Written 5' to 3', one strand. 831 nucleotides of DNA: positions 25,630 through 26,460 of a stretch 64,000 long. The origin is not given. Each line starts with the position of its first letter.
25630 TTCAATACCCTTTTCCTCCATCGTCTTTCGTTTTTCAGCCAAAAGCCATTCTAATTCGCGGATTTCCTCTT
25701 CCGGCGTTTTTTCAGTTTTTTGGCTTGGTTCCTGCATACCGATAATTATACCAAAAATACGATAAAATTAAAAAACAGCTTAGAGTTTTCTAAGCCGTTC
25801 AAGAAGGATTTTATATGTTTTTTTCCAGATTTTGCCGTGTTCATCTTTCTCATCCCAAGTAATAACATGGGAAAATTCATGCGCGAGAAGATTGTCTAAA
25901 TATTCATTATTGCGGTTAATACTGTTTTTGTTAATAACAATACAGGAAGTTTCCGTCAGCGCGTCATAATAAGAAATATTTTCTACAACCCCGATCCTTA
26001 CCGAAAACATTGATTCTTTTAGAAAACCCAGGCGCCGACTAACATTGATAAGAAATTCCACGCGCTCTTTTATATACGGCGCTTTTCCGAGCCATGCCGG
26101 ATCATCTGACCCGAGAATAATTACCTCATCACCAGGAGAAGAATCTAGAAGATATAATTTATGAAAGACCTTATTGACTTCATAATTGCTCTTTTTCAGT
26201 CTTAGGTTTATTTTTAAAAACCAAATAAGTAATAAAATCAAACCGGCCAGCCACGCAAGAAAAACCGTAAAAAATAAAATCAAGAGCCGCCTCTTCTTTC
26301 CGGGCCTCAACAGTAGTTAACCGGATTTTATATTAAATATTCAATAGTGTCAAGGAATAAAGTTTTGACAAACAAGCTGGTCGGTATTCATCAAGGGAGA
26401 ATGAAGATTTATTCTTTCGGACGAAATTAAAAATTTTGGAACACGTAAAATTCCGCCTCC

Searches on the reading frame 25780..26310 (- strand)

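Call 35: search_protein_families(library=pfam, proteins=[window:25780-26310:-], max_evalue=0.01)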
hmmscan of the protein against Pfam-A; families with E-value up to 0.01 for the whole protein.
window:25780-26310:- (176 aa): 2 families
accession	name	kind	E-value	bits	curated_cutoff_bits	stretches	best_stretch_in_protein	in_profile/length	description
PF10263.15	SprT-like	-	7.9e-05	22.9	25.6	1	120-166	42-92/108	SprT-like family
PF13699.11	eCIS_core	-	0.0026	18.3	22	1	116-151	39-74/79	eCIS core domain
